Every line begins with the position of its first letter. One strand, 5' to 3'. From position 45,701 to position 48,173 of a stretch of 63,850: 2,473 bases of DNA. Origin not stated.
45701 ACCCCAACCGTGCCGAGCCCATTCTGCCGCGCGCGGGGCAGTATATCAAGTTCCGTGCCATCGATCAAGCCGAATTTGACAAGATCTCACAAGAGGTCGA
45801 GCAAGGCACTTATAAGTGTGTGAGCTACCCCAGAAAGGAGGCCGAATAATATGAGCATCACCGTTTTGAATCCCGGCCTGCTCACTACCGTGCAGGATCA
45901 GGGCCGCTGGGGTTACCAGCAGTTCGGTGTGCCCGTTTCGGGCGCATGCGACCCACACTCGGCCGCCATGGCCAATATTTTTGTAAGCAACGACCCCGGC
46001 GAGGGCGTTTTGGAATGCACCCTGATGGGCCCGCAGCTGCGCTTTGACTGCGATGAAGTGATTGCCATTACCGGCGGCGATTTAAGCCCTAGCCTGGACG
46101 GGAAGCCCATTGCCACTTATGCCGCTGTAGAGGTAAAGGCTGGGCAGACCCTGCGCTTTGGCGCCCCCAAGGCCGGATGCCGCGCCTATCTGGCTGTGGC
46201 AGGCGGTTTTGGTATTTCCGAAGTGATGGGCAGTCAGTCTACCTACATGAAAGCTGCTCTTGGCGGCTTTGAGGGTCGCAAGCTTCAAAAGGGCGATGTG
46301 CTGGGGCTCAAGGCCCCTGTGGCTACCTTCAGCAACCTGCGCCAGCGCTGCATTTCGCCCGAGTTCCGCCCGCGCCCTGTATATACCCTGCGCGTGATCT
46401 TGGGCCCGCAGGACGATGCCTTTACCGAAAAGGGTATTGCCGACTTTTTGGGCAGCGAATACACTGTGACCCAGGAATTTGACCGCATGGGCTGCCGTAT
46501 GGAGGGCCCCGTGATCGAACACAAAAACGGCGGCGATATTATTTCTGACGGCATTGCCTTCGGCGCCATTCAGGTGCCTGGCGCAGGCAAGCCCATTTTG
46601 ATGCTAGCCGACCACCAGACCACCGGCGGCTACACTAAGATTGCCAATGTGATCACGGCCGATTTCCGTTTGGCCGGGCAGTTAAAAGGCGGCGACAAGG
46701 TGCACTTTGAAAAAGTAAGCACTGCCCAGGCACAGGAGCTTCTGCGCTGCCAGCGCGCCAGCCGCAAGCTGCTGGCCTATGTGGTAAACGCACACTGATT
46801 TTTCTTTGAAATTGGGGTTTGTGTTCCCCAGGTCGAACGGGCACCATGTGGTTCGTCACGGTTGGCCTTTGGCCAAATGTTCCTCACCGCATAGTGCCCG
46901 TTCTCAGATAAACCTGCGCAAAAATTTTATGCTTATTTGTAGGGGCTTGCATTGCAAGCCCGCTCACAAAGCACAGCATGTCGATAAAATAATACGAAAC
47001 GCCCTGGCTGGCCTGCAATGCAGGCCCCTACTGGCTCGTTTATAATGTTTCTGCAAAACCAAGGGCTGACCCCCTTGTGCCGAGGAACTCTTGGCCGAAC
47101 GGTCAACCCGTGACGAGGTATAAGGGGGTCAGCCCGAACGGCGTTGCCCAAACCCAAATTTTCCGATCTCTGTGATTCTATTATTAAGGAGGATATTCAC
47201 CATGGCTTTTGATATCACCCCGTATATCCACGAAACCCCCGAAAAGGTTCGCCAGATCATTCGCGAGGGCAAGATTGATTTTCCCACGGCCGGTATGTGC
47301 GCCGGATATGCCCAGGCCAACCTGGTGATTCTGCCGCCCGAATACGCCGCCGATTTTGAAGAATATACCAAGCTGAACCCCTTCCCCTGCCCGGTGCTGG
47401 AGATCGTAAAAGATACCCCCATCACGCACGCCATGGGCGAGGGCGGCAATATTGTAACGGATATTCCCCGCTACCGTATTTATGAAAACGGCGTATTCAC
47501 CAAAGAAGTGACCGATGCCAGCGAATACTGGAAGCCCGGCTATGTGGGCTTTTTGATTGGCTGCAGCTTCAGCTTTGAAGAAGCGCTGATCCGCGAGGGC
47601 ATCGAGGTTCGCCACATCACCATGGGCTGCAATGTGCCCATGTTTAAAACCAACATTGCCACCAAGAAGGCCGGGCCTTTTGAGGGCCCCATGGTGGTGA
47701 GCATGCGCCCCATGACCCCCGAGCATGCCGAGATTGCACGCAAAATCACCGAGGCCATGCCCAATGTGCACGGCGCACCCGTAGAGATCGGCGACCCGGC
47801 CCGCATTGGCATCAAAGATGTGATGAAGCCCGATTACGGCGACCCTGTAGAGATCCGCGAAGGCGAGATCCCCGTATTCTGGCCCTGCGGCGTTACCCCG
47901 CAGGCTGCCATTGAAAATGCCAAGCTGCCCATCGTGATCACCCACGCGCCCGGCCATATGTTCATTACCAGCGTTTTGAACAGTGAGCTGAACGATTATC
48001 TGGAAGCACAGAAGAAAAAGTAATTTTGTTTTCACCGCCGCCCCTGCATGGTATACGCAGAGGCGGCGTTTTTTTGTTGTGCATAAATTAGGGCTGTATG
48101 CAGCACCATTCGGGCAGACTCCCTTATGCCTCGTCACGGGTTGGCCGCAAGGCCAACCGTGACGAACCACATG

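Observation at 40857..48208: Family of nested-hairpin, TIR-bounded intergenic repeats (MITE-like) with compensatory stem changes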

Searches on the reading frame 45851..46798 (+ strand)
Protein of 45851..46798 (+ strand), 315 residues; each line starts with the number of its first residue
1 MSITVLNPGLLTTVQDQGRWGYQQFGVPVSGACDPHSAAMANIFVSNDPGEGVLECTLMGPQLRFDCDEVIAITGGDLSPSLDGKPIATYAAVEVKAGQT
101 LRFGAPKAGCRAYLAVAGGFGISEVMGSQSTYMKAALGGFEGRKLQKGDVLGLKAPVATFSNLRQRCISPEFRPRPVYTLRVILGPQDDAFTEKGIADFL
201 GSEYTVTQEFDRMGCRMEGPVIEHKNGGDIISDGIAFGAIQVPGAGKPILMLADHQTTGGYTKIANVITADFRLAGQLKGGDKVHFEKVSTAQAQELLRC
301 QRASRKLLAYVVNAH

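Call 29: find_encoding_contigs(protein=window:45851-46798:+, flank=3000, max_places=10)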
Protein window:45851-46798:+ (315 aa): no gene with exactly this product is on record in the collection.

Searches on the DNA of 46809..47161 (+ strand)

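Call 72: search_dna_similar(query=window:46809-47161:+, collection=phages, mode=distant, max_evalue=0.01, max_rows=10)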
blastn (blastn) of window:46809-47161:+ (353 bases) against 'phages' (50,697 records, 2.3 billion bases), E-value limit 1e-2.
No match.

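Call 73: search_dna_similar(query=window:46809-47161:+, collection=plasmids, mode=distant, max_evalue=0.01, max_rows=10)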
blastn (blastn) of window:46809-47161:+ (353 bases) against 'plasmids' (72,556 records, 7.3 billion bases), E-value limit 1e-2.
No match.

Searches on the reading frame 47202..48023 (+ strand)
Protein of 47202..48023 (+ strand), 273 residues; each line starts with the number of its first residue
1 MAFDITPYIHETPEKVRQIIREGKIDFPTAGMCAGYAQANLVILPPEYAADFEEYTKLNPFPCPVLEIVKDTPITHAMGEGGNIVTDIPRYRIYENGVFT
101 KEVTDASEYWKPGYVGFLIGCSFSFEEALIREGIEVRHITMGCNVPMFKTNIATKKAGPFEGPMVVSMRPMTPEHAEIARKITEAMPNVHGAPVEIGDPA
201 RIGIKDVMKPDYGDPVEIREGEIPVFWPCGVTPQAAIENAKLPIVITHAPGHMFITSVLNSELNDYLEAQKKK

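Call 18: find_encoding_contigs(protein=window:47202-48023:+, flank=10000, max_places=10)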
Protein window:47202-48023:+ (273 aa): 19 contigs read that carry it; 10 places shown.
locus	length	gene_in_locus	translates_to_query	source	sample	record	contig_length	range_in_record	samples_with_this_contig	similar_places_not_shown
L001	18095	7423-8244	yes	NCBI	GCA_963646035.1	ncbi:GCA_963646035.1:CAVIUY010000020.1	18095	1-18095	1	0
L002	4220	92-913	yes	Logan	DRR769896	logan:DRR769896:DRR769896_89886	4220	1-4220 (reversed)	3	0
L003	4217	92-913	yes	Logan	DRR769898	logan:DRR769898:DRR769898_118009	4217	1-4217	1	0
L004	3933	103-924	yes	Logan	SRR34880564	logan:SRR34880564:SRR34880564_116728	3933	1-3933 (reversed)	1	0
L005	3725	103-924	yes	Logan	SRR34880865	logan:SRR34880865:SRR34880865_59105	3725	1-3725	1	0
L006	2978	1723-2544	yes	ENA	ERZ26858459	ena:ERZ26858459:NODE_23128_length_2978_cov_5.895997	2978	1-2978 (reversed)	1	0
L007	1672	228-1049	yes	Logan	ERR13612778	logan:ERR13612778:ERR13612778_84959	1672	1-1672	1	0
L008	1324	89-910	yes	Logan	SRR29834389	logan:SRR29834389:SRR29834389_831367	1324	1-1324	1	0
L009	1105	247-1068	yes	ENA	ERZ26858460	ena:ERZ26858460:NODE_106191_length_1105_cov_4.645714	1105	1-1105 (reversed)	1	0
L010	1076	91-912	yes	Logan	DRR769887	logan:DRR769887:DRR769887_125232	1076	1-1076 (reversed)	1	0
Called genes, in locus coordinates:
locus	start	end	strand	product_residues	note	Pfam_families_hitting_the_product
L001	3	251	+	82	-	?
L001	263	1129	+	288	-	PF04055:Radical_SAM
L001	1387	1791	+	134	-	PF14539:DUF4442 (weak), PF13622:4HBT_3 (weak), PF03061:4HBT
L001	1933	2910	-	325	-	PF00126:HTH_1, PF03466:LysR_substrate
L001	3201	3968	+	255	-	PF03746:LamB_YcsF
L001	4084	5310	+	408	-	PF01566:Nramp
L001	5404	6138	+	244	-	PF02682:CT_C_D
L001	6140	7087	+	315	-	PF02626:CT_A_B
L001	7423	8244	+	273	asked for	PF07286:D-Glu_cyclase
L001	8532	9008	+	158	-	PF01966:HD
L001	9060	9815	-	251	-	PF00756:Esterase, PF00326:Peptidase_S9 (weak)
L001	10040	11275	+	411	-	PF02655:ATP-grasp_3 (weak)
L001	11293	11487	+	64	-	-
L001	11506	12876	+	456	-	PF00860:Xan_ur_permease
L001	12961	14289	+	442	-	PF00860:Xan_ur_permease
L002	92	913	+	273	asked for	PF07286:D-Glu_cyclase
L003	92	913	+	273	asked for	PF07286:D-Glu_cyclase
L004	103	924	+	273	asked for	PF07286:D-Glu_cyclase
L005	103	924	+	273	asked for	PF07286:D-Glu_cyclase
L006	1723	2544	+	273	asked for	PF07286:D-Glu_cyclase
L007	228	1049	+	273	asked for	PF07286:D-Glu_cyclase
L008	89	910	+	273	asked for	PF07286:D-Glu_cyclase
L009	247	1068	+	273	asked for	PF07286:D-Glu_cyclase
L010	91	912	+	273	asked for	PF07286:D-Glu_cyclase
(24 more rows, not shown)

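Call 25: find_related_loci(query=window:47202-48023:+, collection=genome_contigs, flank=10000)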
Query window:47202-48023:+ (273 aa) in genome_contigs; peptide patterns used: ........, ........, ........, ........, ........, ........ (x = any residue, [..] = any of these).
599 stretches matched a pattern (row limit reached: there are more); 584 encode a relative of the query (tblastn E <= 1e-3); the best 80 are kept; 80 distinct loci.
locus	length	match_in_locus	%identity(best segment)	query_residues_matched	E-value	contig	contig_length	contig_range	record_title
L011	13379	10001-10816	86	1-272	8e-162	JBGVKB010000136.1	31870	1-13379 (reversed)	MAG: Oscillospiraceae bacterium isolate fecal_MAG_459 fecal_MAG_459_contig_0136, whole genome shotgun sequence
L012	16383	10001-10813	85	1-271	4e-156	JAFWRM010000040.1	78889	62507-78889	MAG: Oscillospiraceae bacterium isolate RGIG6004 Sheep_Omasum-3__c550673, whole genome shotgun sequence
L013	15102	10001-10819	83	1-273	1e-155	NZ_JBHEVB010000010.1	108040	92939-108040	Flintibacter porci strain P01025 N25_ctg10, whole genome shotgun sequence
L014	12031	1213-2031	82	1-273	5e-155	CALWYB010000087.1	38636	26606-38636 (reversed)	MAG: uncultured Oscillospiraceae bacterium isolate BRZ_EE__bin73 genome assembly, contig: BRZ_EE__NODE_1695_length_38636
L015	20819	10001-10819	83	1-273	6e-155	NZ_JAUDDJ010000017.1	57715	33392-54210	Pseudoflavonifractor phocaeensis strain 69_Shaedler_sukc20 69_Shaedler_sukc20_scaffold_17, whole genome shotgun sequence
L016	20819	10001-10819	82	1-273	9e-155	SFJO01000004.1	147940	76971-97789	MAG: Oscillospiraceae bacterium isolate W1P33.020 Contig26, whole genome shotgun sequence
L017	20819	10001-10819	82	1-273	1e-153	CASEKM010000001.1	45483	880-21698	uncultured bacterium isolate B29_L1_390390_idba_bin.61 genome assembly, contig: B29_L1_390390_idba_bin.61.fa_scaffold_16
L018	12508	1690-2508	82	1-273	2e-153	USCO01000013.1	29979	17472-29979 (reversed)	uncultured Clostridiales bacterium isolate UMGS1583 genome assembly, contig: NODE_796_length_29979_cov_3.448570, whole g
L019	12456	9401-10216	83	1-272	8e-153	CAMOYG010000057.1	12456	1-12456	MAG: uncultured Lachnoclostridium sp. isolate SRR873603_bin.27_metaWRAP_v1.3_MAG genome assembly, contig: NODE_14174_len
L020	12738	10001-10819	82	1-273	2e-151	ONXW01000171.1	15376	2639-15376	uncultured Clostridiales bacterium isolate RUG743 genome assembly, contig: k87_15997854, whole genome shotgun sequence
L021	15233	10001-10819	81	1-273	2e-151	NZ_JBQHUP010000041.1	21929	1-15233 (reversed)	Dysosmobacter sp. HCP28S3_G4 contig00041, whole genome shotgun sequence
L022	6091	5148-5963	81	1-272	4e-151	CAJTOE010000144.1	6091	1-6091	MAG TPA_asm: uncultured Oscillospiraceae bacterium isolate MGBC105270 genome assembly, contig: MGBC105270.144, whole gen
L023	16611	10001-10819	80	1-273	2e-150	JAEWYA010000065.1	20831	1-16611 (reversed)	MAG: Bacillota bacterium isolate OH_SFB_157 k127_1207972, whole genome shotgun sequence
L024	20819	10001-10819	81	1-273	2e-150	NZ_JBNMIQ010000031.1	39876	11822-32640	MAG: Brotaphodocola sp. isolate CM_BacBro2208.92 k141_84323_length_39876_cov_56.7269, whole genome shotgun sequence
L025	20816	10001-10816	80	1-272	6e-150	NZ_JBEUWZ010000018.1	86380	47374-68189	MAG: Oscillibacter sp. isolate NK-OSC NODE_54_length_86380_cov_27.960220, whole genome shotgun sequence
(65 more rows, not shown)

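Call 31: find_homologous_proteins(query=window:47202-48023:+, max_evalue=1e-100)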
Query window:47202-48023:+ (273 aa): 704 proteins with E <= 1e-100 among 8000 candidates; the best 120 are listed.
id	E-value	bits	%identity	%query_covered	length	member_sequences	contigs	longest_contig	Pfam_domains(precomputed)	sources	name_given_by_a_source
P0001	2.2e-177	606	96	100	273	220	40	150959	PF07286.18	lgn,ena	-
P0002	1.3e-176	604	96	100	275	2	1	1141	PF07286.18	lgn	-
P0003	4.5e-170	582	93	100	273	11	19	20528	PF07286.18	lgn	-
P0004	9.8e-160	548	86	100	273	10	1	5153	PF07286.18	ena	-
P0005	7.0e-157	539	79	100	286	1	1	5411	PF07286.18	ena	-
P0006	4.0e-156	537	78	100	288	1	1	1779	PF07286.18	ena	-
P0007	1.9e-155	534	84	100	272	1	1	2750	PF07286.18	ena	-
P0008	3.4e-155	534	83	100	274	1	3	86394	PF07286.18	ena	-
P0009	6.2e-155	533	83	100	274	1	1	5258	PF07286.18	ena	-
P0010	8.0e-155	532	83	100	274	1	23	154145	PF07286.18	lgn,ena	-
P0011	9.8e-155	532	82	100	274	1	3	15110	PF07286.18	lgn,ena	-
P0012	1.2e-154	532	82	100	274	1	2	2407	PF07286.18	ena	-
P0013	1.3e-154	532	82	100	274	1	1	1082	PF07286.18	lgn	-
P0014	1.3e-154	532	82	100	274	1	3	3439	PF07286.18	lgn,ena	-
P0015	1.5e-154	531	88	100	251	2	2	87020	PF07286.18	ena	-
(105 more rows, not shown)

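Call 32: find_encoding_contigs(protein=P0001, flank=10000, max_places=10)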
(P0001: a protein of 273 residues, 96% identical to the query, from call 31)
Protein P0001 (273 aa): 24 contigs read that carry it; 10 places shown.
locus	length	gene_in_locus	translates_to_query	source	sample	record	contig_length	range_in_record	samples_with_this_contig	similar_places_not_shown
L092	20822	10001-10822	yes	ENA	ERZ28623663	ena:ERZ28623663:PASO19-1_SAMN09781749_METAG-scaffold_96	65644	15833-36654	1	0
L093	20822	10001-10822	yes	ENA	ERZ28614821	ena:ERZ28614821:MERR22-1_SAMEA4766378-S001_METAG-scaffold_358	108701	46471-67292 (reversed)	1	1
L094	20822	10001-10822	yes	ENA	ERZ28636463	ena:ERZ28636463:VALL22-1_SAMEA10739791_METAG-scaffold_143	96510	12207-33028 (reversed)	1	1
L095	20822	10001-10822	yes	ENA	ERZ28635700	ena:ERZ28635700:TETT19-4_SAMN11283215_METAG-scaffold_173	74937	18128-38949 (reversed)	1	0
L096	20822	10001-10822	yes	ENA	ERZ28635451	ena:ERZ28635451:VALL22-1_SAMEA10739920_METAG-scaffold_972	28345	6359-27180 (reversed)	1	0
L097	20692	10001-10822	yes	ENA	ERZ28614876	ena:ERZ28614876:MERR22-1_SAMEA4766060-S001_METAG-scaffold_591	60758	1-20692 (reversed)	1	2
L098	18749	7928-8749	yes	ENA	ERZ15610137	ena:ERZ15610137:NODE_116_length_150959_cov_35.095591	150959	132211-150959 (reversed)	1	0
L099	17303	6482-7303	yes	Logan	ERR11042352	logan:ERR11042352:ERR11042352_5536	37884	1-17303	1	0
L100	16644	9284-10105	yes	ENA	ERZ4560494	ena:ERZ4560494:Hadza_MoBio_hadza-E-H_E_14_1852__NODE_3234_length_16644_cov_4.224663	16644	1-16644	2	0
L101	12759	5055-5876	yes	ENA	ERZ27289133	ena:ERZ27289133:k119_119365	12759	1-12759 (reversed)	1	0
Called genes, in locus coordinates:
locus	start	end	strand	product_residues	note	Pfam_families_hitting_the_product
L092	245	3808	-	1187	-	PF01855:POR_N, PF17147:PFOR_II, PF01558:POR, PF10371:EKR, PF12838:Fer4_7, PF13183:Fer4_8 (weak), PF13187:Fer4_9 (weak), PF00037:Fer4 (weak), +4 more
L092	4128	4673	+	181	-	PF00293:NUDIX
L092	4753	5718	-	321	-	PF00126:HTH_1, PF03466:LysR_substrate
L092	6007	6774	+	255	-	PF03746:LamB_YcsF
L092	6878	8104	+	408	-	PF01566:Nramp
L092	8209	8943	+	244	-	PF02682:CT_C_D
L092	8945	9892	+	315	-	PF02626:CT_A_B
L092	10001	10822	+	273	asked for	PF07286:D-Glu_cyclase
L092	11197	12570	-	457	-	PF00209:SNF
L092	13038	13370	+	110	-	PF13560:HTH_31 (weak), PF12844:HTH_19 (weak), PF13443:HTH_26, PF01381:HTH_3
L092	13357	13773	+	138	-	-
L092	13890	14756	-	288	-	PF08501:Shikimate_dh_N, PF18317:SDH_C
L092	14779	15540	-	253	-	PF01487:DHquinase_I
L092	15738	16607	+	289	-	PF00126:HTH_1, PF03466:LysR_substrate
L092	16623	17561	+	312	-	PF00126:HTH_1, PF03466:LysR_substrate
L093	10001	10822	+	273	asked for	PF07286:D-Glu_cyclase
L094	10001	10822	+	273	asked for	PF07286:D-Glu_cyclase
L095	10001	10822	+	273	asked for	PF07286:D-Glu_cyclase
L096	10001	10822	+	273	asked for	PF07286:D-Glu_cyclase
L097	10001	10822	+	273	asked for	PF07286:D-Glu_cyclase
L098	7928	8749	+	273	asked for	PF07286:D-Glu_cyclase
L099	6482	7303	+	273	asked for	PF07286:D-Glu_cyclase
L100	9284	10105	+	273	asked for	PF07286:D-Glu_cyclase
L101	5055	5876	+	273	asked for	PF07286:D-Glu_cyclase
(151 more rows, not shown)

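Call 33: find_encoding_contigs(protein=P0003, flank=10000, max_places=8)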
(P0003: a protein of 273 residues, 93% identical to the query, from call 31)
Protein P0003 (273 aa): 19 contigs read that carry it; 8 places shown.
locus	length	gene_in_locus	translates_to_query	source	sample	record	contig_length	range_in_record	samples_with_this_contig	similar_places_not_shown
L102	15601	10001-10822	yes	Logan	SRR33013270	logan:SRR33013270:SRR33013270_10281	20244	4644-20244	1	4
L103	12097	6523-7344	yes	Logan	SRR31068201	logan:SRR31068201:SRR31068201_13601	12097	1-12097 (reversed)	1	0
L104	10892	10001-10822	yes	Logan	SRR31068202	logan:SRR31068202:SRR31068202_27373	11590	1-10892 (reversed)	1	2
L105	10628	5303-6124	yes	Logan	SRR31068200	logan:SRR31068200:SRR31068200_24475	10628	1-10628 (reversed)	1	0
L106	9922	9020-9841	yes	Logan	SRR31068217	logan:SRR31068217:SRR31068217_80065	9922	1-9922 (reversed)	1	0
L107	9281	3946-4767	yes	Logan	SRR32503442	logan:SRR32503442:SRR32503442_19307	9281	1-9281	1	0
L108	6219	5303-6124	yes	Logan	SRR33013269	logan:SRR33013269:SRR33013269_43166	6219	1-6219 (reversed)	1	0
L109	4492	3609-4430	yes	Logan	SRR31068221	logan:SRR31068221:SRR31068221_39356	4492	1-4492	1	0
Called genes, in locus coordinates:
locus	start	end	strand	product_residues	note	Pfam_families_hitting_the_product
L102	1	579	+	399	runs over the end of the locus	PF01855:POR_N, PF17147:PFOR_II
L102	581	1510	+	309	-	PF02775:TPP_enzyme_C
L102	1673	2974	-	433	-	PF19700:DUF6198, PF13189:Cytidylate_kin2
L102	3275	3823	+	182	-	PF03551:PadR, PF10400:Vir_act_alpha_C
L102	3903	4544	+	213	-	PF19700:DUF6198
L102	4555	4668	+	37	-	-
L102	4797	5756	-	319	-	PF00126:HTH_1, PF03466:LysR_substrate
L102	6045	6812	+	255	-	PF03746:LamB_YcsF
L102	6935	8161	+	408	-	PF01566:Nramp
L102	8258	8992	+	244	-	PF02682:CT_C_D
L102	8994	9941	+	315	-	PF02626:CT_A_B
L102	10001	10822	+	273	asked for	PF07286:D-Glu_cyclase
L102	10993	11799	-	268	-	PF00126:HTH_1, PF03466:LysR_substrate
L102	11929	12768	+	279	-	PF00248:Aldo_ket_red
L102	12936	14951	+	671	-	-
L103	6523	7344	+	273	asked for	PF07286:D-Glu_cyclase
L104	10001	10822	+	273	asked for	PF07286:D-Glu_cyclase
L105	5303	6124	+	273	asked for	PF07286:D-Glu_cyclase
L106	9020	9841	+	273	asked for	PF07286:D-Glu_cyclase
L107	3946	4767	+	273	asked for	PF07286:D-Glu_cyclase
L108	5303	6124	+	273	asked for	PF07286:D-Glu_cyclase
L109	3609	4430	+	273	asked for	PF07286:D-Glu_cyclase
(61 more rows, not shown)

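Call 74: find_encoding_contigs(protein=P0015, flank=10000, max_places=3)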
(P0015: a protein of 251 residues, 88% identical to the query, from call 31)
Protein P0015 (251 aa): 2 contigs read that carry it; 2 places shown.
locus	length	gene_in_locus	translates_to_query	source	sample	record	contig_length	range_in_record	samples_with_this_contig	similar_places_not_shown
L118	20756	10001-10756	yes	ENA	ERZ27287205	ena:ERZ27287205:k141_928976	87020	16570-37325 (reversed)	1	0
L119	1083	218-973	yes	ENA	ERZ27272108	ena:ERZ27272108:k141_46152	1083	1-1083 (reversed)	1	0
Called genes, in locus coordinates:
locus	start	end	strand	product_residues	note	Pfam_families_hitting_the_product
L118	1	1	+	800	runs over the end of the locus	-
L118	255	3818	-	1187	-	PF01855:POR_N, PF17147:PFOR_II, PF01558:POR, PF10371:EKR, PF12838:Fer4_7, PF13183:Fer4_8, PF13187:Fer4_9 (weak), PF00037:Fer4 (weak), +4 more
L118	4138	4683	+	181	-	PF28549:NDPSase_N (weak), PF00293:NUDIX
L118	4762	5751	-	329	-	PF00126:HTH_1, PF03466:LysR_substrate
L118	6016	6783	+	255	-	PF03746:LamB_YcsF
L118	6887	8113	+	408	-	PF01566:Nramp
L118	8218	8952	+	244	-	PF02682:CT_C_D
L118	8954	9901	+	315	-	PF02626:CT_A_B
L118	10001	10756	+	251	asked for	PF07286:D-Glu_cyclase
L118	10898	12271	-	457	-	PF00209:SNF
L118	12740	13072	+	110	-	PF13560:HTH_31 (weak), PF12844:HTH_19 (weak), PF13443:HTH_26, PF01381:HTH_3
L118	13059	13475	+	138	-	-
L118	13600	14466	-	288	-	PF08501:Shikimate_dh_N, PF18317:SDH_C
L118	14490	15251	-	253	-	PF01487:DHquinase_I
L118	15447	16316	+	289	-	PF00126:HTH_1, PF03466:LysR_substrate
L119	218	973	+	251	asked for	PF07286:D-Glu_cyclase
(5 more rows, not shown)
